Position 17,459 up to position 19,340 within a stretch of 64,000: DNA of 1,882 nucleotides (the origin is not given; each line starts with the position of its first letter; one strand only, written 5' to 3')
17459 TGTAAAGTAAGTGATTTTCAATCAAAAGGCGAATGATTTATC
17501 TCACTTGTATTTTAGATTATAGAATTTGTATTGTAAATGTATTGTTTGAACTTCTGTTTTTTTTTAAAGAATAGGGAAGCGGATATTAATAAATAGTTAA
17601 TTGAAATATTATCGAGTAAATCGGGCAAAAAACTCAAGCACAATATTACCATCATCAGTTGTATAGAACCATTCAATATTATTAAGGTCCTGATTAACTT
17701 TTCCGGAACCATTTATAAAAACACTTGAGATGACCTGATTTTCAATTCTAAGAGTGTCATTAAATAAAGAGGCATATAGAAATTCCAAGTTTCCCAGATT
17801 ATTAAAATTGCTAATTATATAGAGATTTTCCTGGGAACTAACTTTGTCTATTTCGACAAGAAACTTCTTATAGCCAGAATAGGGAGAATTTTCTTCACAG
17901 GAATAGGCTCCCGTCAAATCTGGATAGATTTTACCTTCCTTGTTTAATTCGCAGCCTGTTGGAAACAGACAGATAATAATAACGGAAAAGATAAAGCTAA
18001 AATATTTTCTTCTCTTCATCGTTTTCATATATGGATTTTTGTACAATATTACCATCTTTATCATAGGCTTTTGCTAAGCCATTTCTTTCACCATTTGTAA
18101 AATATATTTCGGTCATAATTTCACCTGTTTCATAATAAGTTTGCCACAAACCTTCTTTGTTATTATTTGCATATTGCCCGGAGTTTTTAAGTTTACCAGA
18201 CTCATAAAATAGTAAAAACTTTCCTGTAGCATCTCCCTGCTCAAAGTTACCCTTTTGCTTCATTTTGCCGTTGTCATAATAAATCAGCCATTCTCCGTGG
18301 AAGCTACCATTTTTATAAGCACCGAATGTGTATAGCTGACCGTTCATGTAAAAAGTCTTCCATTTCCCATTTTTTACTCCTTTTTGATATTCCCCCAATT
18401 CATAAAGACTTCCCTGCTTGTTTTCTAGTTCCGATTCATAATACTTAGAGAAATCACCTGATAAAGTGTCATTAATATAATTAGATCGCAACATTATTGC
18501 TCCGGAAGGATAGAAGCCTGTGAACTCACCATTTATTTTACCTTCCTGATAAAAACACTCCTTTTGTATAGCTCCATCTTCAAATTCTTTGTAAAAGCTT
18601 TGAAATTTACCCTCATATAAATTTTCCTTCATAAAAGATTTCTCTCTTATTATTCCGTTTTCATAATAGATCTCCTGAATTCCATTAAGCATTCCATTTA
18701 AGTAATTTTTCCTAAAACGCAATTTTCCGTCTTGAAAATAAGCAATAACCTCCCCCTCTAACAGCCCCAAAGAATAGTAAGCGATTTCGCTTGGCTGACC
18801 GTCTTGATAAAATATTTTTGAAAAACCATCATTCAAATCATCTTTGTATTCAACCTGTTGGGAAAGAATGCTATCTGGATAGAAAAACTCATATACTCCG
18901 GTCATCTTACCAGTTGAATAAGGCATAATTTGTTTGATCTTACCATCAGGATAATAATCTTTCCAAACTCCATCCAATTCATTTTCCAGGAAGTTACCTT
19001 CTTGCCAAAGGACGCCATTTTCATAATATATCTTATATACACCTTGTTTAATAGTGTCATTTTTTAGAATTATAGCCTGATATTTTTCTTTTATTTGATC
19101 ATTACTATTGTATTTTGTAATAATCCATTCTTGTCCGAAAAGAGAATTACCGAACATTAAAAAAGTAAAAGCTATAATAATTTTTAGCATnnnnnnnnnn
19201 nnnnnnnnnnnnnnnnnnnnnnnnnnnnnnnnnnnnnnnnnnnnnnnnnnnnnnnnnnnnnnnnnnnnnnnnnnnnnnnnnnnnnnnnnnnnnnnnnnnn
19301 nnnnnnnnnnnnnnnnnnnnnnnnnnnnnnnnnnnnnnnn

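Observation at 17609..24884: Divergent chaperone/usher-like surface-fibre locus built from uncharacterised Bacteroidota proteins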

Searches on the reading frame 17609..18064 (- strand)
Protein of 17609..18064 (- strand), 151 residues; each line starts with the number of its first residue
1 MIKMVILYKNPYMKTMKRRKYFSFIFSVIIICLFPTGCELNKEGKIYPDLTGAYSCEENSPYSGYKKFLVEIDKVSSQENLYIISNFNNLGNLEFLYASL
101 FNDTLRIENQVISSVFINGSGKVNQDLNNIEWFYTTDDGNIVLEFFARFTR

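Call 3: search_protein_families(library=pfam, proteins=[window:17609-18064:-], max_evalue=1)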
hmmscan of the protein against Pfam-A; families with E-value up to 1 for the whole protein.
window:17609-18064:- (151 aa): 0 families

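Call 4: search_protein_families(library=ncbifam, proteins=[window:17609-18064:-], max_evalue=1)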
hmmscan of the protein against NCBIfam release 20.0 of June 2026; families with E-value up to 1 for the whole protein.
window:17609-18064:- (151 aa): 1 family
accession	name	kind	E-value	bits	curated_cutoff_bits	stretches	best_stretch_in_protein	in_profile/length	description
NF010443.0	PRK13869.1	subfamily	0.051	12.3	446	1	63-137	149-224/405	plasmid-partitioning protein RepA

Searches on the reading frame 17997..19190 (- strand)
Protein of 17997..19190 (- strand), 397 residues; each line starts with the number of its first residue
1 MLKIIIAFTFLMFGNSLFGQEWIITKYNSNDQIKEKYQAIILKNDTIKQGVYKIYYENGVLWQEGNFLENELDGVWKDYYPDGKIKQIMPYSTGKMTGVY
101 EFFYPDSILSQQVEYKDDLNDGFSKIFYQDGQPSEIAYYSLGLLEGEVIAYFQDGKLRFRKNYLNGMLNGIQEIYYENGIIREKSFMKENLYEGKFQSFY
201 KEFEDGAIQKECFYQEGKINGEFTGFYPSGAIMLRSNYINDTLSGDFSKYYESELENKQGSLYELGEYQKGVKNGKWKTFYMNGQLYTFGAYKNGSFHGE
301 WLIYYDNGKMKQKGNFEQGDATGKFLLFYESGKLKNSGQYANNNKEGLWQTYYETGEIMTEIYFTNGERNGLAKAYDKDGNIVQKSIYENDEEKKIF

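Call 3: search_protein_families(library=pfam, proteins=[window:17997-19190:-], max_evalue=1)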
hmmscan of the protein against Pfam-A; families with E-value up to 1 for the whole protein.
window:17997-19190:- (397 aa): 4 families
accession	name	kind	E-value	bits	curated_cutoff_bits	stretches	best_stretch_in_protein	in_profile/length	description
PF07661.19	MORN_2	-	4.7e-42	137.4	29.6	9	72-91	1-20/22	MORN repeat variant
PF16095.11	COR-A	-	0.0059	17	35.3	1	35-88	62-116/143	C-terminal of Roc, COR-A domain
PF09827.14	CRISPR_Cas2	-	0.15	12.7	23.8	0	368-391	14-37/74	CRISPR associated protein Cas2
PF07202.18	Tcp10_C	-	0.8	9.9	36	0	80-88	9-17/35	T-complex protein 10 C-terminus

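Call 4: search_protein_families(library=ncbifam, proteins=[window:17997-19190:-], max_evalue=1)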
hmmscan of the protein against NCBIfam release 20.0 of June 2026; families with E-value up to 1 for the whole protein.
window:17997-19190:- (397 aa): 1 family
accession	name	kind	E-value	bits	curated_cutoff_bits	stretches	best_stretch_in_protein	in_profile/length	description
NF033566.1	adhes_LIC20035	equivalog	9e-34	117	250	3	139-316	135-317/434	LIC20035 family adhesin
